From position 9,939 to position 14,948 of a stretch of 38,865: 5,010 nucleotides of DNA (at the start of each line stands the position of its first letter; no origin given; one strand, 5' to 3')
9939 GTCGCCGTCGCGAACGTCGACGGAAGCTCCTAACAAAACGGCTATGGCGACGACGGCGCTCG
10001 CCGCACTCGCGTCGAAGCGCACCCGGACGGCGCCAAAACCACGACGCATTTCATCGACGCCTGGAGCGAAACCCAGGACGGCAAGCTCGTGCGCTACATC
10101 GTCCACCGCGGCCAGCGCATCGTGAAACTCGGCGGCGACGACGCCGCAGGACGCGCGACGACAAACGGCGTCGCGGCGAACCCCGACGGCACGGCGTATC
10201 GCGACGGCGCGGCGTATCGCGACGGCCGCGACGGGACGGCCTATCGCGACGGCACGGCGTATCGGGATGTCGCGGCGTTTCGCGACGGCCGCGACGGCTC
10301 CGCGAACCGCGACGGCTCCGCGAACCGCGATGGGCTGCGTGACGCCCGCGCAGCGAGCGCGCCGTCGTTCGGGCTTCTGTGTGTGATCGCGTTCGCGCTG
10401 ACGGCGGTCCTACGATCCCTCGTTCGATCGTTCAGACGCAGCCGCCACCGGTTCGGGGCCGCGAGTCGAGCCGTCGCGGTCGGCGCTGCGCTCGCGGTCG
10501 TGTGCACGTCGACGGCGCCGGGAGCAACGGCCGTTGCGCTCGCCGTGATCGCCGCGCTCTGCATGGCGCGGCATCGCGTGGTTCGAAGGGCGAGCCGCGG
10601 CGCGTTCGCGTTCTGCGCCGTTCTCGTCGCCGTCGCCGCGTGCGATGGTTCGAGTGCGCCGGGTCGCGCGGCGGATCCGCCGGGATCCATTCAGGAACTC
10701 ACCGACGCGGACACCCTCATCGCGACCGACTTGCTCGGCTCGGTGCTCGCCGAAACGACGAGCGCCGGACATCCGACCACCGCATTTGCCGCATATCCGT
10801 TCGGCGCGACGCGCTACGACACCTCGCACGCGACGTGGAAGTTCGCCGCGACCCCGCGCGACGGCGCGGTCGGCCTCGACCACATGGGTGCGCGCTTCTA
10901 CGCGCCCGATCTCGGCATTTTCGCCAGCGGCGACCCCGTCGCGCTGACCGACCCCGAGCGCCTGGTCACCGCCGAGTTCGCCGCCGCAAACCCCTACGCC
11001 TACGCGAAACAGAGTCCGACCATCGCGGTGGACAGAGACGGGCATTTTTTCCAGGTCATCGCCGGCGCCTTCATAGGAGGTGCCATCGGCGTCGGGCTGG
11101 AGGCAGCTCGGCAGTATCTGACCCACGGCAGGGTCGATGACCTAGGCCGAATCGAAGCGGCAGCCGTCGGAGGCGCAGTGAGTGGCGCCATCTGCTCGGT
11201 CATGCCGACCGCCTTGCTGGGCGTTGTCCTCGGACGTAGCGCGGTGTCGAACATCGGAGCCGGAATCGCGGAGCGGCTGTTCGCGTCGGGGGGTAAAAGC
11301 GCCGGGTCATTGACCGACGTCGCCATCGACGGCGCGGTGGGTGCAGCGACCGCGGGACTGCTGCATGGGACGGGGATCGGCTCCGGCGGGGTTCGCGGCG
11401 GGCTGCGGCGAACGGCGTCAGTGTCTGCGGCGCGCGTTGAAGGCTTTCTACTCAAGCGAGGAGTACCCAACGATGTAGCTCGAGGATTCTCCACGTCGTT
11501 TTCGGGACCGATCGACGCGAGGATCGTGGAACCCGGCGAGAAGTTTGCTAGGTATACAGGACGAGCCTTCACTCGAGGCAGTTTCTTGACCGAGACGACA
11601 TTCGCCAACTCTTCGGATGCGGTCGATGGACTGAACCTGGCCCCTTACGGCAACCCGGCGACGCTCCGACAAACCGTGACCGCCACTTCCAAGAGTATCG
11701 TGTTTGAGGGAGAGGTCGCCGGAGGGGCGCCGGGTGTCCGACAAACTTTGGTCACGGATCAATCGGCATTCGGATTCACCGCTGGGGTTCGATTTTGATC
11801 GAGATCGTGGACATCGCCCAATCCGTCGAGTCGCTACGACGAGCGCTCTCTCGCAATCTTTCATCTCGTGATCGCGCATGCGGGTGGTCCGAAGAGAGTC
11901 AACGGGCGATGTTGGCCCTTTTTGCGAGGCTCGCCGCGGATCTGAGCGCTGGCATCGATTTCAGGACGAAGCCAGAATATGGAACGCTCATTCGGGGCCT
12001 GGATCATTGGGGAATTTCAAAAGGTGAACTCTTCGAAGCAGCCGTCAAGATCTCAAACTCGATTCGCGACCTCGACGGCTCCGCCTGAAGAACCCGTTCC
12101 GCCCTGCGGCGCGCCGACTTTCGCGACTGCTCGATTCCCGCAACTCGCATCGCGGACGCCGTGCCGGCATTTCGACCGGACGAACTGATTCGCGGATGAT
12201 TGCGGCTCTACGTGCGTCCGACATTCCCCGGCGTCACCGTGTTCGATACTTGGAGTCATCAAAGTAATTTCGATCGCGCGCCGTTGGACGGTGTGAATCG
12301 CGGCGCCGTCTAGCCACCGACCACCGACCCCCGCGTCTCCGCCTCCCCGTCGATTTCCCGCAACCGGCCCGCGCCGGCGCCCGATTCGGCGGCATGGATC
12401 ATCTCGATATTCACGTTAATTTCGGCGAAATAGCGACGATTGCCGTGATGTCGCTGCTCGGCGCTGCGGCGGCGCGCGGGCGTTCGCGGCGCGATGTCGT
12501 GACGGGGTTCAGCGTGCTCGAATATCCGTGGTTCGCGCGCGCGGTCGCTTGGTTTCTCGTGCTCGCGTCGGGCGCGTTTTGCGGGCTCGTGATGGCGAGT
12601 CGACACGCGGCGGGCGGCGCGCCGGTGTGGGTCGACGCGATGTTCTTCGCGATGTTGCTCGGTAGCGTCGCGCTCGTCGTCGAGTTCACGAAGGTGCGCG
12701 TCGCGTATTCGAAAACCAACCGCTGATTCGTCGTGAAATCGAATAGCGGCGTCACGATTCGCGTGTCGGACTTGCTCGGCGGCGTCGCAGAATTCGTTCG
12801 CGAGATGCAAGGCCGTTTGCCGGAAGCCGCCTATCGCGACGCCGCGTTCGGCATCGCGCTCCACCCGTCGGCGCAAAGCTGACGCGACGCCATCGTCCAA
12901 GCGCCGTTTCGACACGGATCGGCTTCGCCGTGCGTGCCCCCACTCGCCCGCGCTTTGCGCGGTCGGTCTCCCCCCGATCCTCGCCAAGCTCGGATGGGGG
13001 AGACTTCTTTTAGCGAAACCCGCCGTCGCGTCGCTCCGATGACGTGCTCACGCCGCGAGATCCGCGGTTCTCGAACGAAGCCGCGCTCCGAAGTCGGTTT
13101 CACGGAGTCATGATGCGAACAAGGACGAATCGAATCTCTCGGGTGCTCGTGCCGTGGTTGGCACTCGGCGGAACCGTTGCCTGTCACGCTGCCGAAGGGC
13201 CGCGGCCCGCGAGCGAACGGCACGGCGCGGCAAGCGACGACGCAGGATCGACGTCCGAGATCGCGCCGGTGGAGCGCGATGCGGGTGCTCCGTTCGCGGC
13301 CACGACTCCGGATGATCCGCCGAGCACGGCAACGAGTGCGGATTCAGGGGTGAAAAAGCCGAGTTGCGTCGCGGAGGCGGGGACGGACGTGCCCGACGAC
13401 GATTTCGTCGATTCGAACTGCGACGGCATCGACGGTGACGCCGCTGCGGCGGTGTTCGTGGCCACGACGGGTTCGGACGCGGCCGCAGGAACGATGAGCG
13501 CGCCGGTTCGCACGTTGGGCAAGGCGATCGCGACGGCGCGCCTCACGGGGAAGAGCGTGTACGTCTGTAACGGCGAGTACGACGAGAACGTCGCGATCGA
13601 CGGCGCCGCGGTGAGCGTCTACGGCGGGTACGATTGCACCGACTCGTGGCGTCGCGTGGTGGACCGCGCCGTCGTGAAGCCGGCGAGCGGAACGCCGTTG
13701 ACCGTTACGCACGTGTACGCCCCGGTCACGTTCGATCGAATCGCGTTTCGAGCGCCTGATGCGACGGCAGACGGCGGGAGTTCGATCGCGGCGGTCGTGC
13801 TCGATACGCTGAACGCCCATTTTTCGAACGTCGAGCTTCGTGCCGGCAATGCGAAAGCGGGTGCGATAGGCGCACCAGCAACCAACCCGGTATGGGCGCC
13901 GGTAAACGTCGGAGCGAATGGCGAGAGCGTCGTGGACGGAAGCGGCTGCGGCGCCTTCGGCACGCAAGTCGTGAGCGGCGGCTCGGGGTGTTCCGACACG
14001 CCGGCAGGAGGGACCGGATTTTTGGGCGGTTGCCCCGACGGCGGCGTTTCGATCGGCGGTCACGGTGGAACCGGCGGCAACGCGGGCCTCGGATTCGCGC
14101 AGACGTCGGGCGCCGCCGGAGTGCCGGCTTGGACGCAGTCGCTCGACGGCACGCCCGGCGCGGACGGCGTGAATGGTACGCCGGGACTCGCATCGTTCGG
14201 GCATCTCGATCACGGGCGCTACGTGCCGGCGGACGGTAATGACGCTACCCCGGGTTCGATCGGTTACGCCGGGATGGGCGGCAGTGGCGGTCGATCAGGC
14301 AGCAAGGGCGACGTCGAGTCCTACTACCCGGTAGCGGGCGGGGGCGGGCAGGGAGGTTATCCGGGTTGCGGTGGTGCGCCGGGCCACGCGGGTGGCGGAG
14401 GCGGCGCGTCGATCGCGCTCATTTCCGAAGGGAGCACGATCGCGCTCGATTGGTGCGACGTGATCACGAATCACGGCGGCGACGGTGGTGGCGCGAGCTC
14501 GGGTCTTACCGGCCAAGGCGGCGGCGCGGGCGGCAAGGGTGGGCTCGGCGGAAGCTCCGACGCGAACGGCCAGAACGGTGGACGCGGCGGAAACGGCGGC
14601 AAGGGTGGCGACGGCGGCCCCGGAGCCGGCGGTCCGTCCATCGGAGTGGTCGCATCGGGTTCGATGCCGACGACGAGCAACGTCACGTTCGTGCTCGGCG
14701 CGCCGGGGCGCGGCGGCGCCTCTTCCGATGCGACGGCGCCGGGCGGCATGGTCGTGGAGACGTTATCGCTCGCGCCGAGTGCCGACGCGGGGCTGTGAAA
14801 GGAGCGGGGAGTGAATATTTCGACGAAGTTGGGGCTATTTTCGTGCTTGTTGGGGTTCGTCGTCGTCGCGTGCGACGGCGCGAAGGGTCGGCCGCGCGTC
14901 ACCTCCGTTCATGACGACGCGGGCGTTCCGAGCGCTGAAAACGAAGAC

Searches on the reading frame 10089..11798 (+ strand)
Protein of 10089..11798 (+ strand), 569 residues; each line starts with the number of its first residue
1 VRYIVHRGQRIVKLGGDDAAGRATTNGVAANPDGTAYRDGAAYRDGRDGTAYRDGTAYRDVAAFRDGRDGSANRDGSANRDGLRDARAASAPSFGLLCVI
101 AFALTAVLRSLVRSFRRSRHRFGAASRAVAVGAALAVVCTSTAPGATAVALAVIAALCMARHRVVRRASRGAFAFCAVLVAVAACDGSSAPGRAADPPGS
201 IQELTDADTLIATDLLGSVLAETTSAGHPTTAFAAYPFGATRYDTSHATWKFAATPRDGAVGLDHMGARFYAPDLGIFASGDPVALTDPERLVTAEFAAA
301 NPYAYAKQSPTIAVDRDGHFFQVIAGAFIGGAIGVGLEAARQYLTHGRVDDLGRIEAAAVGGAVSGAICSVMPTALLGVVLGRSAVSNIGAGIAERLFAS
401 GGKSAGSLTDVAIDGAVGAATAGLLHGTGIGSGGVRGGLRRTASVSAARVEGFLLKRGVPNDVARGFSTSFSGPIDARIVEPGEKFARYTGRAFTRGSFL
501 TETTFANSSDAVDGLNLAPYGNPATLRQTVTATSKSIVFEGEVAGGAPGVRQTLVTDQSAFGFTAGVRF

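Call 3: search_protein_families(library=pfam, proteins=[window:10089-11798:+], max_evalue=1)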
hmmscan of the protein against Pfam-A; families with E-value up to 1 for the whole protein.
window:10089-11798:+ (569 aa): 1 family
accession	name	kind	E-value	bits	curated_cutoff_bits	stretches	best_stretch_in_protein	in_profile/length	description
PF13515.12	FUSC_2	-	0.016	15.8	25.6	1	102-185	16-99/126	Fusaric acid resistance protein-like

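Call 50: search_protein_families(library=ncbifam, proteins=[window:10089-11798:+], max_evalue=1)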
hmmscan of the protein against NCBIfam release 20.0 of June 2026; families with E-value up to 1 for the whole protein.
window:10089-11798:+ (569 aa): 2 families
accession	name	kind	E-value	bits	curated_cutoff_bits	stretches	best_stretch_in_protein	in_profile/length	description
TIGR03696.1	Rhs_assc_core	domain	2.9e-13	50.1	32.5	1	236-319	2-76/76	RHS repeat-associated core domain-containing protein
NF038329.2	gly_rich_SclB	equivalog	0.0025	16.8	325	1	17-83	270-335/442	LPXTG-anchored collagen-like adhesin Scl2/SclB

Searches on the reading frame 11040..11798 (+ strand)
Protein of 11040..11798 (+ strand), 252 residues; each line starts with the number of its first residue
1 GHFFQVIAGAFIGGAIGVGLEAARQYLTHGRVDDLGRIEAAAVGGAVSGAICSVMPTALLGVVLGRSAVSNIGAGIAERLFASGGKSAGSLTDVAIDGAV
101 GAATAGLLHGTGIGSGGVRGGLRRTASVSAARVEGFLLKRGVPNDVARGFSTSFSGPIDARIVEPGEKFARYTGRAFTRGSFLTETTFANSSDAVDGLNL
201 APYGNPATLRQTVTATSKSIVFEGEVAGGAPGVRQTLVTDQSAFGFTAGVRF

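Call 90: search_protein_families(library=pfam, proteins=[window:11040-11798:+], max_evalue=0.01)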
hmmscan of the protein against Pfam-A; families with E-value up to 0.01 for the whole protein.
window:11040-11798:+ (252 aa): 0 families

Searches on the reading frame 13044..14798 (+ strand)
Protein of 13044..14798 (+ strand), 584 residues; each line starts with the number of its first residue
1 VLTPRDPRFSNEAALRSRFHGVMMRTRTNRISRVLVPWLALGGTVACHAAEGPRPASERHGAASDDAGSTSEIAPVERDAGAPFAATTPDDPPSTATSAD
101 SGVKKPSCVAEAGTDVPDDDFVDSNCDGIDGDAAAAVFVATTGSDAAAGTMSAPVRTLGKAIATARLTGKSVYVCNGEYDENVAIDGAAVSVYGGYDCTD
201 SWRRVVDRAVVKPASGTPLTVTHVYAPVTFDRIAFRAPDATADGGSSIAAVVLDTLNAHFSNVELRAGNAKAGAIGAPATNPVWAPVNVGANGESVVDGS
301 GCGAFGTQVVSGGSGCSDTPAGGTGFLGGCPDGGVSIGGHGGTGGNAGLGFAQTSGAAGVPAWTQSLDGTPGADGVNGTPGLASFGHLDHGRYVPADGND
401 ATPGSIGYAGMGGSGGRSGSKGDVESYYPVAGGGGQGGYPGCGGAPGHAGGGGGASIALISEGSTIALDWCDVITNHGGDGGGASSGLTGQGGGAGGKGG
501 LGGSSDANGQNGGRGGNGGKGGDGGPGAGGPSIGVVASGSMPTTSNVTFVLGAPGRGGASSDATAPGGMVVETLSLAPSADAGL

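Call 3: search_protein_families(library=pfam, proteins=[window:13044-14798:+], max_evalue=1)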
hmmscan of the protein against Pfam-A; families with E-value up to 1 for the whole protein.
window:13044-14798:+ (584 aa): 1 family
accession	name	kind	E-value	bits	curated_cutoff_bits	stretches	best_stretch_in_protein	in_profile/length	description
PF07602.17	DUF1565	-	3.8e-05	23.6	20.3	1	142-182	2-41/257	Protein of unknown function (DUF1565)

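Call 50: search_protein_families(library=ncbifam, proteins=[window:13044-14798:+], max_evalue=1)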
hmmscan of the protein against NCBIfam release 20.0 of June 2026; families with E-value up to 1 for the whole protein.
window:13044-14798:+ (584 aa): 1 family
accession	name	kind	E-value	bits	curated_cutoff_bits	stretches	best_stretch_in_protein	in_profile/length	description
NF047854.1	LIC10774_subfam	equivalog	4.5e-06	25.8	380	1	140-183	65-107/358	LIC10774/LIC10365 family surface protein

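Call 101: search_solved_structures(query=A4, max_evalue=1, show_alignments=1)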
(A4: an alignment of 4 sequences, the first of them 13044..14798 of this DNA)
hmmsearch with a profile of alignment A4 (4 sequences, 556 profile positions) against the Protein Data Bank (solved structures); distinct sequences matched with E-value up to 1: 3.
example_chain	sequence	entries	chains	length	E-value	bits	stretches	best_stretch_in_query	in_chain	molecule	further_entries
3vst_A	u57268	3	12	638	0.098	14.8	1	115-160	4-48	Xylosidase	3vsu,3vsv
3p8c_D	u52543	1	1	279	0.6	12.2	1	487-507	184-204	Wiskott-Aldrich syndrome protein family member 1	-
7usc_C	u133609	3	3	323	0.67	12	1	405-447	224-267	Wiskott-Aldrich syndrome protein family member 1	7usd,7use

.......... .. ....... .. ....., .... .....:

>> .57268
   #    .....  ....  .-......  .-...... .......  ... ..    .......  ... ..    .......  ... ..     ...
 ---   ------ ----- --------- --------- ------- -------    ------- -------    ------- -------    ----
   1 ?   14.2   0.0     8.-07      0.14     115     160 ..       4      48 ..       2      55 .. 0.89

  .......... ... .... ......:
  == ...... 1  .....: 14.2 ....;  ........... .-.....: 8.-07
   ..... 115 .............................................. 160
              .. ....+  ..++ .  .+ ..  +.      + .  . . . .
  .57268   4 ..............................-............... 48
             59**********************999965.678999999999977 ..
